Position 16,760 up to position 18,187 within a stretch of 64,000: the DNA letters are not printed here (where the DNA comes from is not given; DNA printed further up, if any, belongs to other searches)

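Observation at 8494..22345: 13-gene uncharacterised catabolic cluster with seven SnoaL/NTF2 domains, a MetE-like Zn enzyme, a HisD-like dehydrogenase and an RraA-like aldolase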

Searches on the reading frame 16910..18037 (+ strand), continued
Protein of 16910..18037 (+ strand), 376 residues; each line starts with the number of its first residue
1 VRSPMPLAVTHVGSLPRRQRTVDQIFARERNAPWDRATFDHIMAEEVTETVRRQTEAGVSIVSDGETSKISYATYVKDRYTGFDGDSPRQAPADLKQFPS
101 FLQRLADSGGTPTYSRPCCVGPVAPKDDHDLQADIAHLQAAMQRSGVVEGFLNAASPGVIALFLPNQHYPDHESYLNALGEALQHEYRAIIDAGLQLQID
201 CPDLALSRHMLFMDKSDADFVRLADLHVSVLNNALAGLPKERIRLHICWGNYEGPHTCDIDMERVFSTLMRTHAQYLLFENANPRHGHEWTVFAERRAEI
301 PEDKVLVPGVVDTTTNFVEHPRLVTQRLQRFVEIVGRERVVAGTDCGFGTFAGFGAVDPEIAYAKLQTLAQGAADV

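Call 34: search_dna_similar(query=window:16910-18037:+, collection=plasmids, mode=protein, max_evalue=1e-80, max_rows=40)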
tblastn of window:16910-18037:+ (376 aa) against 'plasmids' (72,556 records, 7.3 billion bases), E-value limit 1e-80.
Records with a match: 15; places in all: 15; records where one place covers at least 80% of the query: 15.
Best place of each record, by identity: 60-80% 7; <60% 8.
By first word of the organism name: Ruegeria 4; Novosphingobium 3; Croceicoccus 2; Rhizobium 1; Marinovum 1; Octadecabacter 1; Sphingobium 1; Dietzia 1; Rhodococcus 1.
By predicted mobility (MOB-suite, as given by PLSDB): non-mobilizable 14; mobilizable 1.
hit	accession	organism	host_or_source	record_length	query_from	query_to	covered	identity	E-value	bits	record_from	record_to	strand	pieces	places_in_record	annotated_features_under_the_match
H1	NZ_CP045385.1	Ruegeria sp. THAF33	pure culture,Surface of a polyethylene ...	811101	4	373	98%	69.2%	2e-169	531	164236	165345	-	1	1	cobalamin-independent methionine synthase II family protein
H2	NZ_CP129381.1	Rhizobium sp. SSA_523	single cell,Sea water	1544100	2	373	99%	68.0%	4e-164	516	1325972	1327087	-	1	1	none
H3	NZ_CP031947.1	Ruegeria sp. AD91A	-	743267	4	373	98%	68.4%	4e-169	530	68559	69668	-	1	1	cobalamin-independent methionine synthase II family protein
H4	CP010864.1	Marinovum algicola DG 898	-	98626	5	374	98%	68.1%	2e-168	528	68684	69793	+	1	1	Methionine synthase II (cobalamin-independent)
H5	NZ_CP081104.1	Ruegeria conchae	-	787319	7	374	98%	67.9%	1e-167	526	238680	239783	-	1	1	cobalamin-independent methionine synthase II family protein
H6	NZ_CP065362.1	Ruegeria sp. SCSIO 43209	Galaxea fascicularis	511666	7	374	98%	67.4%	2e-166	523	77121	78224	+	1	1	cobalamin-independent methionine synthase II family protein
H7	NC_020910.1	Octadecabacter arcticus 238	150 km offshore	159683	5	374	98%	65.7%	6e-164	515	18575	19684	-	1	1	cobalamin-independent methionine synthase II family protein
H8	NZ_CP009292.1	Novosphingobium pentaromativorans US6-1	mud sediment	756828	5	373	98%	48.4%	5e-109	357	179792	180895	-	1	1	cobalamin-independent methionine synthase II family protein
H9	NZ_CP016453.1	Sphingobium sp. RAC03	Microbial isolate,Algal phycosphere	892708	5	373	98%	48.1%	3e-109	358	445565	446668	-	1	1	cobalamin-independent methionine synthase II family protein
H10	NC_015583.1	Novosphingobium sp. PP1Y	-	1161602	5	373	98%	47.6%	1e-107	353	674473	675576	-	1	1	none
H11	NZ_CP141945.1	Novosphingobium sp. RL4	Rheum palmatum L.,Single ...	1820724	5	373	98%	47.3%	7e-109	357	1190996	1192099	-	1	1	none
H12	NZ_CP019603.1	Croceicoccus marinus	-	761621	2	373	99%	46.6%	1e-109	359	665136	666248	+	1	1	cobalamin-independent methionine synthase II family protein | dihydroneopterin aldolase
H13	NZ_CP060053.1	Croceicoccus marinus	prokaryote,marine sediment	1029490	2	373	99%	46.6%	1e-109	359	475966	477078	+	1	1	none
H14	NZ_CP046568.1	Dietzia sp. DQ12-45-1b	product water from oilfield,product ...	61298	7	373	98%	46.2%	2e-94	316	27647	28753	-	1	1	cobalamin-independent methionine synthase II family protein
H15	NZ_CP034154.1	Rhodococcus sp. NJ-530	Antarctic sea ice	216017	7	373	98%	45.7%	1e-92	310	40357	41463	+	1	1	cobalamin-independent methionine synthase II family protein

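Call 35: get_annotated_region(hit=H4, flank=14000)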
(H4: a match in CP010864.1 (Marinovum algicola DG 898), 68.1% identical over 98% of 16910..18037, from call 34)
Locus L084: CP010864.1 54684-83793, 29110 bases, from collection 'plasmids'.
description: Marinovum algicola DG 898 plasmid pMaD9, complete sequence
organism: Marinovum algicola DG 898 (NCBI taxid 988812)
taxonomy: Bacteria; Pseudomonadota; Alphaproteobacteria; Rhodobacterales; Roseobacteraceae; Marinovum; Marinovum algicola; Marinovum algicola DG 898
host: -; source: -; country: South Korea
typing (MOB-suite, as given by PLSDB): non-mobilizable
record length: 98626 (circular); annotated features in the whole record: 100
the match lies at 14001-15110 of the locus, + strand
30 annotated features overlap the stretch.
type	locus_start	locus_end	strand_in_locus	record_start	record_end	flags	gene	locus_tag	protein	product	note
CDS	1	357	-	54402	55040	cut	-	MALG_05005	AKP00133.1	Glutathione S-transferase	-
CDS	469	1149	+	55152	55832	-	-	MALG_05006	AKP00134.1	Transcriptional regulator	-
CDS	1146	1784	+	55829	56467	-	-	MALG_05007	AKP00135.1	Glutathione S-transferase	-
CDS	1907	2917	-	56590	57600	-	-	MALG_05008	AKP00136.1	hypothetical protein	-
CDS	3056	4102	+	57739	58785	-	-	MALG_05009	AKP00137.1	Glycerol-3-phosphate ABC transporter, ATP-binding protein UgpC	-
CDS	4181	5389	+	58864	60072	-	-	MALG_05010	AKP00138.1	Maltose/maltodextrin ABC transporter, substrate binding protein periplasmic protein MalE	-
CDS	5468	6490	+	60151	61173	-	-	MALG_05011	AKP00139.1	ABC-type sugar transport system, permease component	-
CDS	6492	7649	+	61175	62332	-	-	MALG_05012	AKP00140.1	Various polyols ABC transporter, permease component 2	-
CDS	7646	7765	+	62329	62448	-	-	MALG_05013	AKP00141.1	hypothetical protein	-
CDS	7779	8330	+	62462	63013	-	-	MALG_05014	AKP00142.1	putative ester cyclase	-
CDS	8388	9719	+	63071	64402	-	-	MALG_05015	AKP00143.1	Histidinol dehydrogenase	-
CDS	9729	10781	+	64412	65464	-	-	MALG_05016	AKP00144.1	putative ester cyclase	-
CDS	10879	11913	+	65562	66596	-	-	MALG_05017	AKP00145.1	Transcriptional regulator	-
CDS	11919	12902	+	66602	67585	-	-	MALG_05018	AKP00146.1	SnoaL-like polyketide cyclase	-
CDS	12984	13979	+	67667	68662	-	-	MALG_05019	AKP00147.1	Cupin domain protein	-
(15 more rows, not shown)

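Call 71: search_protein_families(library=pfam, proteins=[L011:9389-9988:+, L062:5804-6493:+, L079:7804-8430:+, L023:3870-5291:+, L023:11806-12585:+, L062:12691-14298:+, L020:11598-13433:+, L020:7319-9307:+, L062:15427-16944:+, L023:5371-6771:-], max_evalue=0.001)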
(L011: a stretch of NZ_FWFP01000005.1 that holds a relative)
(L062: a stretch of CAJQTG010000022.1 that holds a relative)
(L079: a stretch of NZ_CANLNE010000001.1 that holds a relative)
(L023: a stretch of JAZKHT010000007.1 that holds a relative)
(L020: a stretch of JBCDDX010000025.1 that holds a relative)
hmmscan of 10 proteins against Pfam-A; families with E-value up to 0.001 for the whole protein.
L011:9389-9988:+ (200 aa): 12 families
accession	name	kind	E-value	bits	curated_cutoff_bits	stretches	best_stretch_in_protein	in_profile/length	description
PF13649.12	Methyltransf_25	-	2.8e-20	73.3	27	1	47-136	2-97/97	Methyltransferase domain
PF08241.18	Methyltransf_11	-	1.1e-16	61.7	21.2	1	47-139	1-94/95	Methyltransferase domain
PF13489.12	Methyltransf_23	-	1.4e-15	57.9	27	1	20-142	2-118/164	Methyltransferase domain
PF08242.18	Methyltransf_12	-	2.4e-15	57.5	30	1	47-138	1-98/98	Methyltransferase domain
PF13847.12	Methyltransf_31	-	1.4e-11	44.7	27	1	41-141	2-110/145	Methyltransferase domain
PF02353.26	CMAS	-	1e-09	38.6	27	1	37-141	57-165/273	Mycolic acid cyclopropane synthetase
PF01209.24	Ubie_methyltran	-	5.7e-05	23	20.1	1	11-139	12-150/233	ubiE/COQ5 methyltransferase family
PF01135.25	PCMT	-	0.0001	22.6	20.3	1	13-144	44-175/210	Protein-L-isoaspartate(D-aspartate) O-methyltransferase (PCMT)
PF05175.20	MTS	-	0.00012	22.2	23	1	43-142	32-140/170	Methyltransferase small domain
PF03848.20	TehB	-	0.00039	20.4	20.4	1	40-139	29-131/193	Tellurite resistance protein TehB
PF01739.24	CheR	-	0.0005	20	27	0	95-140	127-173/195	CheR methyltransferase, SAM binding domain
PF03291.22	mRNA_G-N7_MeTrfase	-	0.00069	19.2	26.6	0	46-99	65-118/315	mRNA (guanine-N(7))-methyltransferase domain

L062:5804-6493:+ (230 aa): 2 families
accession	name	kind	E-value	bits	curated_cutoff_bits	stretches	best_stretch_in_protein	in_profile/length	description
PF13419.12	HAD_2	-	7.3e-17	62.5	23.8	1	22-201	7-177/178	Haloacid dehalogenase-like hydrolase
PF00702.32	Hydrolase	-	1e-14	55.8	26.4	1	14-195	2-190/191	haloacid dehalogenase-like hydrolase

L079:7804-8430:+ (209 aa): 1 family
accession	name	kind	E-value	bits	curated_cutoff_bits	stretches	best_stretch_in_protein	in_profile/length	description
PF01243.27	PNPOx_N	-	9.2e-12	45.8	28.1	1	41-134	5-83/120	Pyridoxamine 5'-phosphate oxidase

L023:3870-5291:+ (474 aa): 1 family
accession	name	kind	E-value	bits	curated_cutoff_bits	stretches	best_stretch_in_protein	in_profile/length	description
PF01425.27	Amidase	-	1.5e-94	318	27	1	48-454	2-444/445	Amidase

L023:11806-12585:+ (260 aa): 1 family
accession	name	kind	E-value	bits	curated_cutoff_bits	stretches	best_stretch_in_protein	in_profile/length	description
PF03328.21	HpcH_HpaI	-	5.7e-32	111.2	25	1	19-237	5-217/221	HpcH/HpaI aldolase/citrate lyase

L062:12691-14298:+ (536 aa): 5 families
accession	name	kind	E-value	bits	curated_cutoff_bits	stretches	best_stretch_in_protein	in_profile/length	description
PF00732.25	GMC_oxred_N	-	1.5e-44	152.9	23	1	4-295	1-217/218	GMC oxidoreductase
PF05199.19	GMC_oxred_C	-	4.5e-34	118.4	24.6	1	389-523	1-139/139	GMC oxidoreductase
PF07992.20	Pyr_redox_2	-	1.9e-05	24.7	26.1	0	4-74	1-66/291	Pyridine nucleotide-disulphide oxidoreductase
PF05834.18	Lycopene_cycl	-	3.5e-05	23.5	23.4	1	5-38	1-35/380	Lycopene cyclase protein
PF01266.30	DAO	-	0.0007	19.6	27.9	0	5-36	1-31/353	FAD dependent oxidoreductase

L020:11598-13433:+ (612 aa): 3 families
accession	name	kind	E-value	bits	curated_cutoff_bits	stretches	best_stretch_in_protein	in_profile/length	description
PF00664.28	ABC_membrane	-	8.3e-53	180.3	28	1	51-314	4-269/274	ABC transporter transmembrane region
PF00005.33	ABC_tran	-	1e-33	117.2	25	1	385-533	2-137/137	ABC transporter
PF02463.25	SMC_N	-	1e-07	32.1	40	1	467-574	135-210/220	RecF/RecN/SMC N terminal domain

L020:7319-9307:+ (663 aa): 2 families
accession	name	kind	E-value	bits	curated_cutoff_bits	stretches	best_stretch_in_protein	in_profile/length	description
PF02872.23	5_nucleotid_C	-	1.8e-22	80.6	23.6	1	449-580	50-156/158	5'-nucleotidase, C-terminal domain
PF00149.33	Metallophos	-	7.5e-13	49.8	21.5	1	44-285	1-189/191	Calcineurin-like phosphoesterase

L062:15427-16944:+ (506 aa): 1 family
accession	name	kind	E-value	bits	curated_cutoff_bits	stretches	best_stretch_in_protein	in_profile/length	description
PF06253.16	MTTB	-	1.9e-184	613.8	25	1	2-502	2-500/500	Trimethylamine methyltransferase (MTTB)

L023:5371-6771:- (467 aa): 1 family
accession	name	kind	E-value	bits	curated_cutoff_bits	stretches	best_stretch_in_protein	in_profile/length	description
PF00815.25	Histidinol_dh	-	1.2e-134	449.9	27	1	59-461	4-411/411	Histidinol dehydrogenase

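Call 76: get_annotated_region(hit=H8, flank=9000)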
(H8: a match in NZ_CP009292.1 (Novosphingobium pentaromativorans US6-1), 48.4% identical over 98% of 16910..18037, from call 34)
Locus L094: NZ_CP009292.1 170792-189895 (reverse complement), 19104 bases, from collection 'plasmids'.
description: Novosphingobium pentaromativorans US6-1 plasmid pLA3, complete sequence
organism: Novosphingobium pentaromativorans US6-1 (NCBI taxid 1088721)
taxonomy: Bacteria; Pseudomonadota; Alphaproteobacteria; Sphingomonadales; Sphingomonadaceae; Novosphingobium; Novosphingobium pentaromativorans; Novosphingobium pentaromativorans US6-1
host: -; source: mud sediment; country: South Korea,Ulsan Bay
typing (MOB-suite, as given by PLSDB): non-mobilizable
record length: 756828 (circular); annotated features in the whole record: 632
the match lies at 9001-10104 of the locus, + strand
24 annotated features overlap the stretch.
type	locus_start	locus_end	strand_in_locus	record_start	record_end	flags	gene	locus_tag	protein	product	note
CDS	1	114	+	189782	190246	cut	-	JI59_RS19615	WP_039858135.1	nuclear transport factor 2 family protein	-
CDS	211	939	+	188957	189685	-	-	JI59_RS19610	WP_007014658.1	MBL fold metallo-hydrolase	-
CDS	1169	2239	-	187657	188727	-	-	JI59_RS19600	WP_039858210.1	MBL fold metallo-hydrolase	-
CDS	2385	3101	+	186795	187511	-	-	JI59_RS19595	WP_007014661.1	DUF998 domain-containing protein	-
CDS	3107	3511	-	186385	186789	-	-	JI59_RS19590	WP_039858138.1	heme-binding protein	-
CDS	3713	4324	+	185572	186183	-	-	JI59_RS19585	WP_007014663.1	hypothetical protein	-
CDS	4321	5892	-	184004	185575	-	treF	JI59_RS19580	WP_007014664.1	alpha,alpha-trehalase TreF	GO:0005991 - trehalose metabolic process [Evidence IEA]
CDS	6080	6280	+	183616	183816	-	-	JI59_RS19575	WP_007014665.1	hypothetical protein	-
CDS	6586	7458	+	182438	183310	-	-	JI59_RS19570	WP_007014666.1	sulfite exporter TauE/SafE family protein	GO:0006810 - transport [Evidence IEA]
CDS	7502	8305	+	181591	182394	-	-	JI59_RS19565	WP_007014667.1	lipid II flippase Amj family protein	-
CDS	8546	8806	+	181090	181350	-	-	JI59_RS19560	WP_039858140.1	hypothetical protein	-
CDS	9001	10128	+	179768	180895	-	-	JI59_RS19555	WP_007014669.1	cobalamin-independent methionine synthase II family protein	-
CDS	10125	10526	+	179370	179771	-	-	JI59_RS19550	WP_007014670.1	nuclear transport factor 2 family protein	-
CDS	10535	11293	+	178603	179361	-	-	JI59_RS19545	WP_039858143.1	IclR family transcriptional regulator C-terminal domain-containing protein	-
CDS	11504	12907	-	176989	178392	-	-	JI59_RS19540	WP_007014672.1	aminomethyltransferase family protein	-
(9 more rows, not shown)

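Call 77: get_annotated_region(hit=H14, flank=9000)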
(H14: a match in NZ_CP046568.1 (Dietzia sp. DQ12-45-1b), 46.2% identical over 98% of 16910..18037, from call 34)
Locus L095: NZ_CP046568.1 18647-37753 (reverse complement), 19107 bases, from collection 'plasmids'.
description: Dietzia sp. DQ12-45-1b plasmid pI, complete sequence
organism: Dietzia sp. DQ12-45-1b (NCBI taxid 912801)
taxonomy: Bacteria; Actinomycetota; Actinomycetes; Mycobacteriales; Dietziaceae; Dietzia; Dietzia sp. DQ12-45-1b
host: -; source: product water from oilfield,product water in oilfield; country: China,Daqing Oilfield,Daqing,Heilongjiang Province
typing (MOB-suite, as given by PLSDB): non-mobilizable
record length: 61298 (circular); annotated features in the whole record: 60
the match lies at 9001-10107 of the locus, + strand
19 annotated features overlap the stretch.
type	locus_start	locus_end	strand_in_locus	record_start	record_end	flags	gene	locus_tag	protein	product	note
CDS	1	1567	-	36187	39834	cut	mobF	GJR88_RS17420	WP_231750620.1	MobF family relaxase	-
CDS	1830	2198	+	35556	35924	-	-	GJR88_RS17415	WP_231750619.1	hypothetical protein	-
CDS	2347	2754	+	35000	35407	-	-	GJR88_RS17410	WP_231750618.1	hypothetical protein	-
CDS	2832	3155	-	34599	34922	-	-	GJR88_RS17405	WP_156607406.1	hypothetical protein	-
CDS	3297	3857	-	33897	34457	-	-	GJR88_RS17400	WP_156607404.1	hypothetical protein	-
CDS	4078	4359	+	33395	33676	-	-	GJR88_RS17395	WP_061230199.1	hypothetical protein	-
CDS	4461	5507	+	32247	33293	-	-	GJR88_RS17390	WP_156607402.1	PDDEXK nuclease domain-containing protein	-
CDS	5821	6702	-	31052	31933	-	-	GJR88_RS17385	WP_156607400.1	MurR/RpiR family transcriptional regulator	GO:0006355 - regulation of DNA-templated transcription [Evidence IEA]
CDS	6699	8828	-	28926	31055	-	-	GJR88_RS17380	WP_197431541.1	PQQ-binding-like beta-propeller repeat protein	-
CDS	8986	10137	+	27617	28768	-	-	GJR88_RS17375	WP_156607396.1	cobalamin-independent methionine synthase II family protein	-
CDS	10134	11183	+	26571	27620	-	-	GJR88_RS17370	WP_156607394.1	2-oxoglutarate and iron-dependent oxygenase domain-containing protein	-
CDS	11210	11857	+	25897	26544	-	-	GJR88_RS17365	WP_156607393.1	GPR1/FUN34/YaaH family transporter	-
CDS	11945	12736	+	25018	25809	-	-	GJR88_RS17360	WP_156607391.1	phytanoyl-CoA dioxygenase family protein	-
CDS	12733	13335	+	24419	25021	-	-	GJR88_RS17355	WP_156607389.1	HD domain-containing protein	-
CDS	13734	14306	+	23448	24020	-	-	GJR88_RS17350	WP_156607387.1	recombinase family protein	GO:0006310 - DNA recombination [Evidence IEA]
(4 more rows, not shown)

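Call 79: get_annotated_region(hit=H12, flank=9000)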
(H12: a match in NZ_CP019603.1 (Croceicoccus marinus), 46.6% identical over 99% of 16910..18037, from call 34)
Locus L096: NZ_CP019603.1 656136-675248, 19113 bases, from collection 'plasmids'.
description: Croceicoccus marinus strain E4A9 plasmid pCME4A9I, complete sequence
organism: Croceicoccus marinus (NCBI taxid 450378)
taxonomy: Bacteria; Pseudomonadota; Alphaproteobacteria; Sphingomonadales; Erythrobacteraceae; Croceicoccus; Croceicoccus marinus
host: -; source: -; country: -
typing (MOB-suite, as given by PLSDB): non-mobilizable; replicon rep_cluster_545
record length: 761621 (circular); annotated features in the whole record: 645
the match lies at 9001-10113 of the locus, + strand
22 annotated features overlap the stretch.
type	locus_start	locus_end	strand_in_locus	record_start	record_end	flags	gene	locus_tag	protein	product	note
CDS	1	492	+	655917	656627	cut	-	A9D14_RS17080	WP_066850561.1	M50 family metallopeptidase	-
CDS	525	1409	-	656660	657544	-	-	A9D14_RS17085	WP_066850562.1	class I SAM-dependent methyltransferase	-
CDS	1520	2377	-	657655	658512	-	-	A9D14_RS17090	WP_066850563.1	helix-turn-helix domain-containing protein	GO:0006355 - regulation of DNA-templated transcription [Evidence IEA]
CDS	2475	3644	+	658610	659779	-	pobA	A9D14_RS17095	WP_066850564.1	4-hydroxybenzoate 3-monooxygenase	GO:0018874 - benzoate metabolic process [Evidence IEA]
CDS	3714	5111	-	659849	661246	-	-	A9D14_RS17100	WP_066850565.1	aminomethyltransferase family protein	-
CDS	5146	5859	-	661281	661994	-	-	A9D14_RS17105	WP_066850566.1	alpha/beta fold hydrolase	-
CDS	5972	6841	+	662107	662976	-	-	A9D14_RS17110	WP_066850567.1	methylenetetrahydrofolate reductase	GO:0006555 - methionine metabolic process [Evidence IEA]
CDS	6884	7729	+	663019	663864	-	purU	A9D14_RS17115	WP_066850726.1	formyltetrahydrofolate deformylase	GO:0009152 - purine ribonucleotide biosynthetic process [Evidence IEA]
CDS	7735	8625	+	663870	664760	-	folD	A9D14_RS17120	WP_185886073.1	bifunctional methylenetetrahydrofolate dehydrogenase/methenyltetrahydrofolate cyclohydrolase FolD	-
CDS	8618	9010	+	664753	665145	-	-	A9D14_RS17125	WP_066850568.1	dihydroneopterin aldolase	-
CDS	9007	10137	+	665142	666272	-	-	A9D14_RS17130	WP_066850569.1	cobalamin-independent methionine synthase II family protein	-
CDS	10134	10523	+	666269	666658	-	-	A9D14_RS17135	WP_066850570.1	nuclear transport factor 2 family protein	-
CDS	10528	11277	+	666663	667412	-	-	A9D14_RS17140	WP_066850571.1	IclR family transcriptional regulator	GO:0006355 - regulation of DNA-templated transcription [Evidence IEA]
CDS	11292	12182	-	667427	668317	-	-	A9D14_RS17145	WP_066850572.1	amidohydrolase family protein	-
CDS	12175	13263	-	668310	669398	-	-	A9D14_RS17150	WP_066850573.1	4-oxalomesaconate tautomerase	-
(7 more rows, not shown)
